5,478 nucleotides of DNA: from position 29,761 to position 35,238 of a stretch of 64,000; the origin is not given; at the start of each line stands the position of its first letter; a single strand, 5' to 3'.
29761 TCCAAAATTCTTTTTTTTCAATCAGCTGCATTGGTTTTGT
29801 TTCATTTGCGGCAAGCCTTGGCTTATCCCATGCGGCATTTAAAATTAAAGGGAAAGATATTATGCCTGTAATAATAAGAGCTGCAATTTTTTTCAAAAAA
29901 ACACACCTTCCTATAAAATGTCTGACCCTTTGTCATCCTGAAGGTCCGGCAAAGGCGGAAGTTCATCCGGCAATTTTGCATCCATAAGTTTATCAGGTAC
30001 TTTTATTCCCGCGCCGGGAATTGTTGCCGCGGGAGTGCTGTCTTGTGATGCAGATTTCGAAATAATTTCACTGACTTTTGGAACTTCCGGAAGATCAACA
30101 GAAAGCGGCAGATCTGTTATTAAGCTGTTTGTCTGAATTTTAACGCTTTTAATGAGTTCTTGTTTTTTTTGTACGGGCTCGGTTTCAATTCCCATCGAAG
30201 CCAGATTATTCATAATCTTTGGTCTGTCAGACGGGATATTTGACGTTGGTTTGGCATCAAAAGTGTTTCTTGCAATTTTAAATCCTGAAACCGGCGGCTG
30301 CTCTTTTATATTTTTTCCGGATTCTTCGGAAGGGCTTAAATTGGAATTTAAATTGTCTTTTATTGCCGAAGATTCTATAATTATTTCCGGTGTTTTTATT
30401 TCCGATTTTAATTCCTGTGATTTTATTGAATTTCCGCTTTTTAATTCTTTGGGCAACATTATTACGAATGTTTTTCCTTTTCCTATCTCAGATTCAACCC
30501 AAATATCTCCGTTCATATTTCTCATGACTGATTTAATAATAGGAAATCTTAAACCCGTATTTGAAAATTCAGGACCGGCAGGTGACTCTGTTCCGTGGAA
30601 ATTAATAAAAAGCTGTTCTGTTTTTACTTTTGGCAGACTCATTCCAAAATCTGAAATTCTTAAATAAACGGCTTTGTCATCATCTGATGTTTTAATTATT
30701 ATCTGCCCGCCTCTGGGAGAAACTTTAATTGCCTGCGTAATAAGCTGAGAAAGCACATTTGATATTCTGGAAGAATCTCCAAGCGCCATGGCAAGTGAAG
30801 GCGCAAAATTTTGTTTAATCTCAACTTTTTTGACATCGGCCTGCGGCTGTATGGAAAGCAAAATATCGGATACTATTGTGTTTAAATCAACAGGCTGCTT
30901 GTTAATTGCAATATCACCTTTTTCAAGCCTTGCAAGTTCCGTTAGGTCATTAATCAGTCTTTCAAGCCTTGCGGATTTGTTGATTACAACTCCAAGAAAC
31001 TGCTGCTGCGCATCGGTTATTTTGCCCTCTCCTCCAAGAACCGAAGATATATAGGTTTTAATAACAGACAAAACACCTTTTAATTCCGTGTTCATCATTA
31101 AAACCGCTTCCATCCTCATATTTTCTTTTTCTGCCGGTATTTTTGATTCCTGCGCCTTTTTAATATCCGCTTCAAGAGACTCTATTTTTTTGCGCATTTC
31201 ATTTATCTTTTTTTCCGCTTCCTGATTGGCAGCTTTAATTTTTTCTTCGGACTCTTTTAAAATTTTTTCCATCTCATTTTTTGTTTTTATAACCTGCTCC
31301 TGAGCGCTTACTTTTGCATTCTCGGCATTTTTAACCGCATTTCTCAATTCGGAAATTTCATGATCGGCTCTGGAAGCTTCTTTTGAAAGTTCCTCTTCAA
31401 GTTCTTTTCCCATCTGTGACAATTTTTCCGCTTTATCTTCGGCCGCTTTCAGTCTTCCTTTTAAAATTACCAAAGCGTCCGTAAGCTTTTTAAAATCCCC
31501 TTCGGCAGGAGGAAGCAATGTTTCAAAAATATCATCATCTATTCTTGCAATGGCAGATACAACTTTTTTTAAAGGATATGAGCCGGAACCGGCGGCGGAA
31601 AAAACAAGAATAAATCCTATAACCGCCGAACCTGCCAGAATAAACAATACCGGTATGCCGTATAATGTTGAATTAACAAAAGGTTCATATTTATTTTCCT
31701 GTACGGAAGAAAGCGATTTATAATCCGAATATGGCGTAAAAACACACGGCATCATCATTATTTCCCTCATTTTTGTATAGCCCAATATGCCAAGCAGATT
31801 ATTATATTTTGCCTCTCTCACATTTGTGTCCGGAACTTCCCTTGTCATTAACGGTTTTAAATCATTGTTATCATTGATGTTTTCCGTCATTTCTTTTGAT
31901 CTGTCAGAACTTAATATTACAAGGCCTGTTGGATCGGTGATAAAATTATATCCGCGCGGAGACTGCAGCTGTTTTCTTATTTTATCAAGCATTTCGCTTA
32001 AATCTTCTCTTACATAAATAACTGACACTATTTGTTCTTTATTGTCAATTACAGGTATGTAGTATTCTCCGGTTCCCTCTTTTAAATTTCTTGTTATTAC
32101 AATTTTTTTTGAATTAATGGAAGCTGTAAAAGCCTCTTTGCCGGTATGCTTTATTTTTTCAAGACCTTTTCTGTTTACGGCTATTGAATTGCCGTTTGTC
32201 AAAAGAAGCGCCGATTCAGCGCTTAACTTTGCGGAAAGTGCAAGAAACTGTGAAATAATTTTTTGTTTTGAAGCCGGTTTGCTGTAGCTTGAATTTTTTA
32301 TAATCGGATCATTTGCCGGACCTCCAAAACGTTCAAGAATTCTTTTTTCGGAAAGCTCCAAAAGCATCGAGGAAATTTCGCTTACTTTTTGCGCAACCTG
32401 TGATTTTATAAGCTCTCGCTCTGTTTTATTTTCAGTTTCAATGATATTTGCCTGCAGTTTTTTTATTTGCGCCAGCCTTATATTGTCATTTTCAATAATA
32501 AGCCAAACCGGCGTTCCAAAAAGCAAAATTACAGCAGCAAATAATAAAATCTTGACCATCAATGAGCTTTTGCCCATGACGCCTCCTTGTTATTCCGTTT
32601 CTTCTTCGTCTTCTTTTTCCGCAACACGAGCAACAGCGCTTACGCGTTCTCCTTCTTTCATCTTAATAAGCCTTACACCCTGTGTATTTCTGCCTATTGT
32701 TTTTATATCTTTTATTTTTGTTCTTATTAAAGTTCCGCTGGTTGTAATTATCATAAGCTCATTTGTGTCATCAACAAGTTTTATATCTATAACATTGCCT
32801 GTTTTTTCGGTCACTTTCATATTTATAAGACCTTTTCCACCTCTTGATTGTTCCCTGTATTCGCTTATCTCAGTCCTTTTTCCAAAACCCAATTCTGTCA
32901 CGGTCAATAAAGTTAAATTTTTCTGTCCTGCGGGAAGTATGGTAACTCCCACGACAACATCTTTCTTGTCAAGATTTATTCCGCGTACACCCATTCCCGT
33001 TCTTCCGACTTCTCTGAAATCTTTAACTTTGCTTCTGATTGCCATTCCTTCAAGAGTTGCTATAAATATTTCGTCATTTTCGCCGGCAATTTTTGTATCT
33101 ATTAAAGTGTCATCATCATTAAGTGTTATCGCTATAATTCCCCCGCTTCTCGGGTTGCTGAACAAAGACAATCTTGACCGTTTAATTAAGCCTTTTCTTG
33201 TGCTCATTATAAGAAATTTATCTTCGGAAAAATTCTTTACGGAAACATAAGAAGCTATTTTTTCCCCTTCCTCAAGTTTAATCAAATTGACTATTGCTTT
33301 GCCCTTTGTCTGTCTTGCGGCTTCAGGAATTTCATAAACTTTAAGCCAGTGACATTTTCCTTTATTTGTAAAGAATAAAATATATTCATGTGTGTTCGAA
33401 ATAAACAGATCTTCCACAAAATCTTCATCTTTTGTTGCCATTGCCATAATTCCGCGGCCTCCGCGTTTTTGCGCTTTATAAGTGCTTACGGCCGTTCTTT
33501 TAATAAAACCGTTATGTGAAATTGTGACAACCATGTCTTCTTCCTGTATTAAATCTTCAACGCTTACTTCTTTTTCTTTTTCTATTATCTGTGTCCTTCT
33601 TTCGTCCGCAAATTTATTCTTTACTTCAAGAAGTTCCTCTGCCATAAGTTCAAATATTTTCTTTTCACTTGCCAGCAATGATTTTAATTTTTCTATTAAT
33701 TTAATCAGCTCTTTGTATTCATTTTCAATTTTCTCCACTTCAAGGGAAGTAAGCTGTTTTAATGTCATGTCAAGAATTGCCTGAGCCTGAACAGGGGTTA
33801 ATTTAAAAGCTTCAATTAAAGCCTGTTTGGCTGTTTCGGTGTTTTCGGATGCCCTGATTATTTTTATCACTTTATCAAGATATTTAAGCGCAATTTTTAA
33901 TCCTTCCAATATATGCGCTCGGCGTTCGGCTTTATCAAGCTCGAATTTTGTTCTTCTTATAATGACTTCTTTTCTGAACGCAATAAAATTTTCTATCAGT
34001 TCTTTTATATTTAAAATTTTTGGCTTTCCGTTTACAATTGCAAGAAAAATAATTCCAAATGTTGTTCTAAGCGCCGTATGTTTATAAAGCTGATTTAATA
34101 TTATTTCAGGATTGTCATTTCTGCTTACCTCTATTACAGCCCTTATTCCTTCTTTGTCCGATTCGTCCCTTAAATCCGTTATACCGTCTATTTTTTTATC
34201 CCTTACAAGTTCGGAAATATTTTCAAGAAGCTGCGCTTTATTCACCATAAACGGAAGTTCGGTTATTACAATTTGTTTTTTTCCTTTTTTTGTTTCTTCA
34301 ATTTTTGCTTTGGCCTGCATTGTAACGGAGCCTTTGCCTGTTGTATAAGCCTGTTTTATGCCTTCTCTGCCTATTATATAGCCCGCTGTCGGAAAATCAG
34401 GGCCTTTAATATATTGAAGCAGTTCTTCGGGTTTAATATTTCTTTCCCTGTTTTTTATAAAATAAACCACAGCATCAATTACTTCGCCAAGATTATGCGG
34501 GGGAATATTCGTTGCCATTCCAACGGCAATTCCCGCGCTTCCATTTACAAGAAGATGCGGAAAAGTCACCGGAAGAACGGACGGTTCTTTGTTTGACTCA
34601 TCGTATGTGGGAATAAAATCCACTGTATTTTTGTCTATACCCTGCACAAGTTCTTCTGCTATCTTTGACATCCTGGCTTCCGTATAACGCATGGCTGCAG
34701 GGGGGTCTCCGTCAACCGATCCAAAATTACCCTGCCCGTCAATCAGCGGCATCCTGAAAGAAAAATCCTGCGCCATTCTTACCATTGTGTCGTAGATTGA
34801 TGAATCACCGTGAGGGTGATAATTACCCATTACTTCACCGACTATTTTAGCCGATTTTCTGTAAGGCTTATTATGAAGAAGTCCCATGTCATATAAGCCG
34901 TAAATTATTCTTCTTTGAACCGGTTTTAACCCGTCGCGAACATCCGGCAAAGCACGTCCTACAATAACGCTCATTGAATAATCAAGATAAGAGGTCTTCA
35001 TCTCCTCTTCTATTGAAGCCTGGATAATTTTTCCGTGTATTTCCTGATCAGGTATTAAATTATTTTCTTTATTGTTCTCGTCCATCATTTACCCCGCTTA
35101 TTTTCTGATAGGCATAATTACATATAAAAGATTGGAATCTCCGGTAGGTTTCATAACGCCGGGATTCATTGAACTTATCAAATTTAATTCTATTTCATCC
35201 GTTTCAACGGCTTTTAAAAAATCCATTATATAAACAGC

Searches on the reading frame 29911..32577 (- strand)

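Call 15: search_protein_families(library=pfam, proteins=[window:29911-32577:-], max_evalue=0.00001)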
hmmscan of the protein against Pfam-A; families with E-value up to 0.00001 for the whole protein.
window:29911-32577:- (888 aa): 1 family
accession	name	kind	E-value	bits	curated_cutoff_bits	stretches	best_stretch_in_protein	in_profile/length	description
PF02518.31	HATPase_c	-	3.4e-16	60.1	26.4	1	600-711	1-110/111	Histidine kinase-, DNA gyrase B-, and HSP90-like ATPase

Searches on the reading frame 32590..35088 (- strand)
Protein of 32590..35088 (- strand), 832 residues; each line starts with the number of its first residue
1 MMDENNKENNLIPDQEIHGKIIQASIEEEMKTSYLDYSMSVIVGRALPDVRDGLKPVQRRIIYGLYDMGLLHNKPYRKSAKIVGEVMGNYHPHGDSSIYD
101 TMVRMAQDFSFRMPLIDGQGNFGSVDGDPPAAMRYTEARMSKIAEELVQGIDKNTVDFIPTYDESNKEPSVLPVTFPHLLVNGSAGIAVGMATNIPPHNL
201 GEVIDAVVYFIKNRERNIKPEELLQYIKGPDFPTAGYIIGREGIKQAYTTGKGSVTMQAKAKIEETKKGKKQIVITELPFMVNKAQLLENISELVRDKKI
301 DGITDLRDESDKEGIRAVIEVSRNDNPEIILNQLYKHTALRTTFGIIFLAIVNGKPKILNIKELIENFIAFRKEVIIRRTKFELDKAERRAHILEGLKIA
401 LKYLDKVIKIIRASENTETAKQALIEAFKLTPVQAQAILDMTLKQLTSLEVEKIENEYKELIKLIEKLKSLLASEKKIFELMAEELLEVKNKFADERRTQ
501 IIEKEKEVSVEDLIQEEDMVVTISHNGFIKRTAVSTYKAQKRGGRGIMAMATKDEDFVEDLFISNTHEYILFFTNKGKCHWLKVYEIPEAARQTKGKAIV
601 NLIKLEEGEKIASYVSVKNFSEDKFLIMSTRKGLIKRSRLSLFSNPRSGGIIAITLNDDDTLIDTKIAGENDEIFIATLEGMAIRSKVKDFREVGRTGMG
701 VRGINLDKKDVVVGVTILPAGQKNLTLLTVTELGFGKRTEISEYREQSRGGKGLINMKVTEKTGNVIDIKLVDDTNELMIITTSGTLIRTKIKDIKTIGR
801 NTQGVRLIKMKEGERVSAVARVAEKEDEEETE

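Call 15: search_protein_families(library=pfam, proteins=[window:32590-35088:-], max_evalue=0.00001)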
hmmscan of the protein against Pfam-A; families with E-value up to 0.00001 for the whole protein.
window:32590-35088:- (832 aa): 2 families
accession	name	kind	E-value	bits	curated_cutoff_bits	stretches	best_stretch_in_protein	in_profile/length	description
PF00521.26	DNA_topoisoIV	-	5.5e-169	563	31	1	45-486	1-431/432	DNA gyrase/topoisomerase IV, subunit A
PF03989.18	DNA_gyraseA_C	-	8e-73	240.1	27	6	777-822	2-47/48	DNA gyrase C-terminal domain, beta-propeller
